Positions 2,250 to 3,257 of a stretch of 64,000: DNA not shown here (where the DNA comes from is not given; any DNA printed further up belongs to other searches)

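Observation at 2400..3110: Kinase C-terminal region: coiled coil followed by an unrecognised Trp/Tyr-rich ~170-aa domain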

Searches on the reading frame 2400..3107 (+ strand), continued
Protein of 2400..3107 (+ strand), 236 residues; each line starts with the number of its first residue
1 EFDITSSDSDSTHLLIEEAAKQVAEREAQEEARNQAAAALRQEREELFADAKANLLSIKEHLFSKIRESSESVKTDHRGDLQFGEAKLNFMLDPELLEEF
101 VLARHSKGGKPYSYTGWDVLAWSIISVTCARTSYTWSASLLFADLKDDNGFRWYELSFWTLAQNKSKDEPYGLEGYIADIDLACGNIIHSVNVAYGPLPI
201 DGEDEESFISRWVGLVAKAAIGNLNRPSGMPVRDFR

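Call 93: search_protein_families(library=pfam, proteins=[P0059, P0110, P0139, P0140, P0096, P0124, P0087, P0122, P0146, P0055], max_evalue=0.01)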
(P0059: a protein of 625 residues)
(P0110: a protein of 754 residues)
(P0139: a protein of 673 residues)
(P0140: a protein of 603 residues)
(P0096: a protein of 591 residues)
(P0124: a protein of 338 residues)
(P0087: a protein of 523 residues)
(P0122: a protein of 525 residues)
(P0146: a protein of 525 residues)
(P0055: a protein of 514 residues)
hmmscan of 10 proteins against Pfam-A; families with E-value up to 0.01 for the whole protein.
P0059 (625 aa): 4 families
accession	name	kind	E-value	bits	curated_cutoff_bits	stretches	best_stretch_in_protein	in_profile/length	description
PF00069.31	Pkinase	-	9.2e-35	120.7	31.7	1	147-396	4-261/263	Protein kinase domain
PF07714.23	PK_Tyr_Ser-Thr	-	1.2e-19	71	23.1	1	150-386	7-255/258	Protein tyrosine and serine/threonine kinase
PF22564.2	HAAS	-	0.00036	21.3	27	1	6-66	1-54/55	HAAS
PF01636.29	APH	-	0.0026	18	23.2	0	259-284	170-197/239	Phosphotransferase enzyme family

P0110 (754 aa): 2 families
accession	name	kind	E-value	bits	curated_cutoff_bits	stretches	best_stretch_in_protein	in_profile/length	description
PF00069.31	Pkinase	-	8.6e-36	124.1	31.7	1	275-516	3-258/263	Protein kinase domain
PF07714.23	PK_Tyr_Ser-Thr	-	2.7e-21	76.5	23.1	1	277-518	5-257/258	Protein tyrosine and serine/threonine kinase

P0139 (673 aa): 5 families
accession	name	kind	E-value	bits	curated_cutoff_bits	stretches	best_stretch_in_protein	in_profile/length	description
PF00069.31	Pkinase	-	1.2e-36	126.9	31.7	1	201-438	6-258/263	Protein kinase domain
PF07714.23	PK_Tyr_Ser-Thr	-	3.9e-26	92.3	23.1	1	206-440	10-257/258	Protein tyrosine and serine/threonine kinase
PF03109.22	ABC1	-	0.00058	19.5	22.9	0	208-248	43-83/244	ABC1 atypical kinase-like domain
PF01636.29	APH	-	0.0022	18.2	23.2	0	210-282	13-85/239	Phosphotransferase enzyme family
PF02875.26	Mur_ligase_C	-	0.0066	17.7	28.4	0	413-490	37-107/127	Mur ligase, glutamate ligase domain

P0140 (603 aa): 3 families
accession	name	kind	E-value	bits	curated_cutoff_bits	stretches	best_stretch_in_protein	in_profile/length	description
PF00069.31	Pkinase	-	1.3e-35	123.5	31.7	1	136-374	6-259/263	Protein kinase domain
PF07714.23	PK_Tyr_Ser-Thr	-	1.3e-24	87.4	23.1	1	140-376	9-258/258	Protein tyrosine and serine/threonine kinase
PF03109.22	ABC1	-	0.0035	16.9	22.9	0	223-283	166-227/244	ABC1 atypical kinase-like domain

P0096 (591 aa): 3 families
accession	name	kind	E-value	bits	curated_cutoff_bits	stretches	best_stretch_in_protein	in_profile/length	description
PF00069.31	Pkinase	-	5e-37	128.2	31.7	1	118-352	3-258/263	Protein kinase domain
PF07714.23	PK_Tyr_Ser-Thr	-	8e-22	78.2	23.1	1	121-354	6-257/258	Protein tyrosine and serine/threonine kinase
PF01636.29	APH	-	0.0003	21.1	23.2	1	194-254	138-197/239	Phosphotransferase enzyme family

P0124 (338 aa): 0 families

P0087 (523 aa): 3 families
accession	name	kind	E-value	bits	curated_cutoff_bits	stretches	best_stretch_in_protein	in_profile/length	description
PF00069.31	Pkinase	-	2.1e-32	113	31.7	1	47-279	9-256/263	Protein kinase domain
PF07714.23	PK_Tyr_Ser-Thr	-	2.3e-23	83.3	23.1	1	47-283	9-257/258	Protein tyrosine and serine/threonine kinase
PF03109.22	ABC1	-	0.0078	15.8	22.9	0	134-190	169-226/244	ABC1 atypical kinase-like domain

P0122 (525 aa): 3 families
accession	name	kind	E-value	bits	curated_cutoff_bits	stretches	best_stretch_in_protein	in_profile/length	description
PF00069.31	Pkinase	-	1e-38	133.7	31.7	1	52-295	4-259/263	Protein kinase domain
PF07714.23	PK_Tyr_Ser-Thr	-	1.4e-24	87.3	23.1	1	53-297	5-258/258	Protein tyrosine and serine/threonine kinase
PF01636.29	APH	-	0.0012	19.1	23.2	0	163-188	167-194/239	Phosphotransferase enzyme family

P0146 (525 aa): 5 families
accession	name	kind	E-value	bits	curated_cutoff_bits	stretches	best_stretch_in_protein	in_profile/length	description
PF00069.31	Pkinase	-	5.7e-41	141.1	31.7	1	47-288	3-259/263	Protein kinase domain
PF07714.23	PK_Tyr_Ser-Thr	-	2.4e-26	93.1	23.1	1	51-290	7-258/258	Protein tyrosine and serine/threonine kinase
PF01636.29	APH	-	0.00022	21.5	23.2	0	160-182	170-194/239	Phosphotransferase enzyme family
PF03109.22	ABC1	-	0.00076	19.1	22.9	0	145-204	173-233/244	ABC1 atypical kinase-like domain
PF14531.12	Kinase-like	-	0.0044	16.8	25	1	155-275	161-284/289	Kinase-like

P0055 (514 aa): 3 families
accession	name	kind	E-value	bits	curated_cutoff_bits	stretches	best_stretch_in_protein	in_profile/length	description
PF00069.31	Pkinase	-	3.1e-37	128.9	31.7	1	43-276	6-255/263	Protein kinase domain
PF07714.23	PK_Tyr_Ser-Thr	-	2.3e-21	76.7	23.1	1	42-275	5-251/258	Protein tyrosine and serine/threonine kinase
PF01636.29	APH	-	0.00024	21.4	23.2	0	152-174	170-194/239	Phosphotransferase enzyme family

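Call 97: find_encoding_contigs(protein=P0124, flank=5000, max_places=3)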
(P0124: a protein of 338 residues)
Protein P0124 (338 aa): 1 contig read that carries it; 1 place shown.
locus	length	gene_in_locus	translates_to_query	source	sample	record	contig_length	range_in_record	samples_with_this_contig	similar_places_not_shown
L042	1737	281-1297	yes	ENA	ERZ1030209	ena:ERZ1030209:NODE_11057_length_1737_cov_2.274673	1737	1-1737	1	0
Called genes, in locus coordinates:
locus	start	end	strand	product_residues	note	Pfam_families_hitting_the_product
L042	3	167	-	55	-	?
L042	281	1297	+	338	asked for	-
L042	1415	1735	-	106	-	?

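Call 98: find_encoding_contigs(protein=P0025, flank=8000, max_places=2)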
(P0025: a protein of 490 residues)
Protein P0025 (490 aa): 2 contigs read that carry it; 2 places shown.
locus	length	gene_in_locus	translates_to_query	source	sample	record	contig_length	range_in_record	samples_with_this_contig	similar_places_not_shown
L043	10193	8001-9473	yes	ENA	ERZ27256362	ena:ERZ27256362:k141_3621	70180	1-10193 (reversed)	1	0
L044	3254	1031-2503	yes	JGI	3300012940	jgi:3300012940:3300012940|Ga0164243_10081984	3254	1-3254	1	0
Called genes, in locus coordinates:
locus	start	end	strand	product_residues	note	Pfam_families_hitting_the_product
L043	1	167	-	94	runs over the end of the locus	PF03795:YCII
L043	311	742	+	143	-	-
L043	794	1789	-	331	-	PF01210:NAD_Gly3P_dh_N, PF02558:ApbA (faint), PF07479:NAD_Gly3P_dh_C, PF20618:GPD_NAD_C_bact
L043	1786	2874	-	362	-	PF00814:TsaD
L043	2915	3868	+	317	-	PF01379:Porphobil_deam, PF03900:Porphobil_deamC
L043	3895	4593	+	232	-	PF02602:HEM4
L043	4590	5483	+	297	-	-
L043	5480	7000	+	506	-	PF07219:HemY_N, PF14559:TPR_19 (faint)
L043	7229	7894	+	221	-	-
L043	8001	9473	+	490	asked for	PF00069:Pkinase, PF07714:PK_Tyr_Ser-Thr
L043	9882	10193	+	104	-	?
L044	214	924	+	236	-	-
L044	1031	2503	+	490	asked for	PF00069:Pkinase, PF07714:PK_Tyr_Ser-Thr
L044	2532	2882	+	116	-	-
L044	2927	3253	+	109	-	?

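Call 99: find_encoding_contigs(protein=P0021, flank=8000, max_places=2)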
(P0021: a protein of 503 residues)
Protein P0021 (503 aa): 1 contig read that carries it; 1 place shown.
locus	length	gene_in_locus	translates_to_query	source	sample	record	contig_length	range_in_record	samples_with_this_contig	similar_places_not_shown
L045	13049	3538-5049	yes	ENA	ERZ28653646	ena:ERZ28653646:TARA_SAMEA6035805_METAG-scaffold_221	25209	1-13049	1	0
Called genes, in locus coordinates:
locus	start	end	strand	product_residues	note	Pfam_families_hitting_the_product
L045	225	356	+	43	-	-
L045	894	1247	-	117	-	-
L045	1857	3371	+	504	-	PF00171:Aldedh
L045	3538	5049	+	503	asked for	PF00069:Pkinase, PF07714:PK_Tyr_Ser-Thr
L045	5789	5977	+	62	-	-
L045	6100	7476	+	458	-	PF00275:EPSP_synthase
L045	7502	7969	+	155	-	PF11164:DUF2948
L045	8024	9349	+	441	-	PF00815:Histidinol_dh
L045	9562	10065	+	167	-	PF06793:UPF0262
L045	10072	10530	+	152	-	PF01451:LMWPc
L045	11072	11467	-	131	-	PF04828:GFA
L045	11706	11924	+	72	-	PF01176:eIF-1a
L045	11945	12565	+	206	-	PF02545:Maf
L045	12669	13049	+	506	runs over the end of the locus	PF10150:RNase_E_G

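Call 100: find_encoding_contigs(protein=P0110, flank=8000, max_places=2)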
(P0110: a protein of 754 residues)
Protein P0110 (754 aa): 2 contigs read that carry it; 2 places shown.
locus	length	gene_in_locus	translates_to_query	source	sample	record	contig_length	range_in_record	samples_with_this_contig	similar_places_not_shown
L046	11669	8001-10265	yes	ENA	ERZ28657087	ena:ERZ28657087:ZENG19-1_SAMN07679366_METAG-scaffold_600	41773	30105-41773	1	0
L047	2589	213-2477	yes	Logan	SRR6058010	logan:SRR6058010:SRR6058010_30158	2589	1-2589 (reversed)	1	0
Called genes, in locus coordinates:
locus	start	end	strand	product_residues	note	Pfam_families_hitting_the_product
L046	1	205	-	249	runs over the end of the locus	PF20772:TACO1_YebC_N, PF01709:Transcrip_reg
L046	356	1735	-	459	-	-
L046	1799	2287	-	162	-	PF02033:RBFA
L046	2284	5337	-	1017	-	PF04760:IF2_N, PF00009:GTP_EFTU, PF00025:Arf (weak), PF01926:MMR_HSR1, PF03144:GTP_EFTU_D2 (faint), PF22042:EF-G_D2, PF11987:IF-2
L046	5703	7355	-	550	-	PF08529:NusA_N, PF14520:HHH_5 (faint), PF00575:S1 (weak), PF13184:KH_NusA_1st, PF26594:KH_NusA_2nd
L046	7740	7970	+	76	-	-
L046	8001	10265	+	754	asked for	PF00069:Pkinase, PF07714:PK_Tyr_Ser-Thr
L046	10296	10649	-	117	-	-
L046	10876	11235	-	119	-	-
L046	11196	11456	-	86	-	-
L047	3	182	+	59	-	?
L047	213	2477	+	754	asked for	PF00069:Pkinase, PF07714:PK_Tyr_Ser-Thr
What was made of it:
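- Several lie among housekeeping genes: nusA-infB, EPSP synthase/hisD, and hemC-hemD-hemY (calls 98-100). Many copies are chromosomal single-gene insertions with no recognisable element around them (calls 98-100).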
